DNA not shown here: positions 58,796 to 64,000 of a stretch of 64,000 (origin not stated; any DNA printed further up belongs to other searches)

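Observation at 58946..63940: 1664-aa Ser/Thr kinase-STAND ATPase-TPR-GAF-sigma54 activator fusion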

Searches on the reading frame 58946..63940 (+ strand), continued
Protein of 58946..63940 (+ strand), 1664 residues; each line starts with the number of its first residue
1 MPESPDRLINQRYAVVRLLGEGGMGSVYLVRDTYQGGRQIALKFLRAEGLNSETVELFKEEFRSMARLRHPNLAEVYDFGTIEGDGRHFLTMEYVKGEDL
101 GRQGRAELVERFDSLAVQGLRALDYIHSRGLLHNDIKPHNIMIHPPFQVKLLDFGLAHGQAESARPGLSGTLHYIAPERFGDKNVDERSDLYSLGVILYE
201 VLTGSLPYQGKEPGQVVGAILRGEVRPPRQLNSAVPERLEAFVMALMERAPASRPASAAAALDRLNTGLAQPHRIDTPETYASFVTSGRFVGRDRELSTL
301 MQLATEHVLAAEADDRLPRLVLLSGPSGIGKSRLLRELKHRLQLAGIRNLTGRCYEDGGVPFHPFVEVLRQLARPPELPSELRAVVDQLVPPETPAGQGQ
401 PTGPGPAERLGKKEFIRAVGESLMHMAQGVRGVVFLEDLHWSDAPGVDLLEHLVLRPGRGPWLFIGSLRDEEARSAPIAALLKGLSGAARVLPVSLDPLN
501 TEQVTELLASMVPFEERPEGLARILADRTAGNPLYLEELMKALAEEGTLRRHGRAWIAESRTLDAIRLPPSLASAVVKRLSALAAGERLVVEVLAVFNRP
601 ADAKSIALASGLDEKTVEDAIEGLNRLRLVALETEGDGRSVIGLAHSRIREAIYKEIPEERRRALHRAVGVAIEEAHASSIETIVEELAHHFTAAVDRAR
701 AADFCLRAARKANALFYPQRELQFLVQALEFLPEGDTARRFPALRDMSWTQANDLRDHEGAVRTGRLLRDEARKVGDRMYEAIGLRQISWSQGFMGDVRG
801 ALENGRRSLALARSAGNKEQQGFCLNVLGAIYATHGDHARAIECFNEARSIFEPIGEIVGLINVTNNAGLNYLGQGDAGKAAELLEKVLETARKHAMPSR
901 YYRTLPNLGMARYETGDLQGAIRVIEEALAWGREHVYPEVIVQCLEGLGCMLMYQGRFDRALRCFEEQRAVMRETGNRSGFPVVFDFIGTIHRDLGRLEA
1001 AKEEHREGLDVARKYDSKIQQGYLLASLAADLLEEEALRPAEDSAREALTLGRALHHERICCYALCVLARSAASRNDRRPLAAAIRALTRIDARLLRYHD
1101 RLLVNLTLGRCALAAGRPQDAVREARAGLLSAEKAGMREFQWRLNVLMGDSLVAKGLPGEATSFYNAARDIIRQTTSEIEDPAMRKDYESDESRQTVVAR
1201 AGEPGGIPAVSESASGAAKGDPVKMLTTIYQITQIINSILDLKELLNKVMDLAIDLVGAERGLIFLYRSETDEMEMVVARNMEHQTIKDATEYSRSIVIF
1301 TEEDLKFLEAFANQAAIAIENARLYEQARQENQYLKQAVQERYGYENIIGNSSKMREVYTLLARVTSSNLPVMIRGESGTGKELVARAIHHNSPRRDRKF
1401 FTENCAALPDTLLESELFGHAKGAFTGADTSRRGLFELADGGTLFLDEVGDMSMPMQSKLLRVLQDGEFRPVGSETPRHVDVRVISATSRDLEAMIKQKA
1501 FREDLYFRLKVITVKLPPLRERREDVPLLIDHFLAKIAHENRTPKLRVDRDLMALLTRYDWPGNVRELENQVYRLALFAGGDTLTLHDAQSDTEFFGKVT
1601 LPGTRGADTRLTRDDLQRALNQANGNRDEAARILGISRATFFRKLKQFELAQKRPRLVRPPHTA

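Call 37: list_cluster_members(proteins=[P0001])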
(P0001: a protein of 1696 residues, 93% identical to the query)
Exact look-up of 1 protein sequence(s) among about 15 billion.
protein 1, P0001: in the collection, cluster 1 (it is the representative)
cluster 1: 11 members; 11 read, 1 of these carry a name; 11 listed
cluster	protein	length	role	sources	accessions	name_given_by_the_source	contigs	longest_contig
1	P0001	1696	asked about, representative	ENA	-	-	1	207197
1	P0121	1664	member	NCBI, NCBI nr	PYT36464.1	MAG: hypothetical protein DMF52_07555 [Acidobacteria bacterium] | MAG: hypothetical protein DMF52_07555 [Acidobacteriota bacterium]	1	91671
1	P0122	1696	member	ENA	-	-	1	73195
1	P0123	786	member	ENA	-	-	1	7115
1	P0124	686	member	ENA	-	-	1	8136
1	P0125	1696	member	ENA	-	-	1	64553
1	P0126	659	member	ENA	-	-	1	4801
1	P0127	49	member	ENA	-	-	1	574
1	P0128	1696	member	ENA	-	-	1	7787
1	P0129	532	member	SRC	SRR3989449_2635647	-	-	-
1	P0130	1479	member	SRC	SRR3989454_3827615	-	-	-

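Call 39: find_encoding_contigs(protein=P0121, flank=10000, max_places=4)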
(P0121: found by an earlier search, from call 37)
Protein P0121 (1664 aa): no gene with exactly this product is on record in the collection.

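Call 43: find_encoding_contigs(protein=P0002, flank=7000, max_places=1)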
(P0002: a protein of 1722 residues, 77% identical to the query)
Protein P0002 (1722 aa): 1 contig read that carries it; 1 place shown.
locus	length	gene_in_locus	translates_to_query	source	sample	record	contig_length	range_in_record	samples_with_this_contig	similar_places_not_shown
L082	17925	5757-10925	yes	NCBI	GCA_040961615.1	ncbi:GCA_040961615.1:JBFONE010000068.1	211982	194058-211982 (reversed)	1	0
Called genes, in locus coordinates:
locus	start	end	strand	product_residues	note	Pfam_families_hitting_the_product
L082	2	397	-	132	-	?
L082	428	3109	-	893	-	PF01663:Phosphodiest, PF00884:Sulfatase (weak), PF13432:TPR_16 (weak), PF13432:TPR_16, PF14559:TPR_19, PF00515:TPR_1 (weak), PF13424:TPR_12, PF14559:TPR_19, +17 more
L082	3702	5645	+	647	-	PF01966:HD, PF13487:HD_5, PF01590:GAF, PF13185:GAF_2, PF13492:GAF_3, PF00990:GGDEF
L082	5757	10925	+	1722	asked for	PF00069:Pkinase, PF07714:PK_Tyr_Ser-Thr, PF13191:AAA_16, PF13424:TPR_12, PF01590:GAF, PF13185:GAF_2, PF13492:GAF_3, PF00158:Sigma54_activat, +7 more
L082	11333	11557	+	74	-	-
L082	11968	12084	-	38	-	-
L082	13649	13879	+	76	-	-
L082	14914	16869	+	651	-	PF01590:GAF, PF13185:GAF_2, PF13492:GAF_3, PF00158:Sigma54_activat, PF14532:Sigma54_activ_2, PF07728:AAA_5, PF25601:AAA_lid_14, PF02954:HTH_8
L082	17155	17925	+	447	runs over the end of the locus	PF00158:Sigma54_activat, PF01078:Mg_chelatase (faint), PF14532:Sigma54_activ_2, PF07728:AAA_5, PF00004:AAA (weak), PF25601:AAA_lid_14, PF02954:HTH_8 (weak)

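Call 44: find_encoding_contigs(protein=P0007, flank=7000, max_places=1)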
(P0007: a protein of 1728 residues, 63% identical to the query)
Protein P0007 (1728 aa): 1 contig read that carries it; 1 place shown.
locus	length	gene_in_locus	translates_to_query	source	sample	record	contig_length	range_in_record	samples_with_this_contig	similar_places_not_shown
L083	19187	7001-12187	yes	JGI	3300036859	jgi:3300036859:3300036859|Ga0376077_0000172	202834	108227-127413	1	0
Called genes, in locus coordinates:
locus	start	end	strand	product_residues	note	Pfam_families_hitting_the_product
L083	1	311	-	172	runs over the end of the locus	-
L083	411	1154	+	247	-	-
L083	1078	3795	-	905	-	PF13432:TPR_16 (faint), PF01663:Phosphodiest, PF25063:ARM_TT21_C (faint), PF13424:TPR_12, PF13428:TPR_14 (weak), PF14559:TPR_19, PF13414:TPR_11 (weak), PF14559:TPR_19 (weak), +14 more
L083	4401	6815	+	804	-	PF13487:HD_5, PF01966:HD, PF01590:GAF, PF13185:GAF_2, PF13492:GAF_3, PF00990:GGDEF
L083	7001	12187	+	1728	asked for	PF00069:Pkinase, PF07714:PK_Tyr_Ser-Thr, PF13191:AAA_16, PF17874:TPR_MalT, PF13424:TPR_12, PF01590:GAF, PF13185:GAF_2, PF13492:GAF_3, +13 more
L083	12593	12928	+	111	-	-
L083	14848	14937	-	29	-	-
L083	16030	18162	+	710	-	PF07719:TPR_2 (faint), PF01590:GAF, PF13185:GAF_2, PF13492:GAF_3, PF00158:Sigma54_activat, PF14532:Sigma54_activ_2, PF25601:AAA_lid_14, PF02954:HTH_8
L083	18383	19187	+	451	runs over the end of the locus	PF00158:Sigma54_activat, PF01078:Mg_chelatase (faint), PF14532:Sigma54_activ_2, PF00004:AAA (weak), PF07728:AAA_5, PF25601:AAA_lid_14, PF02954:HTH_8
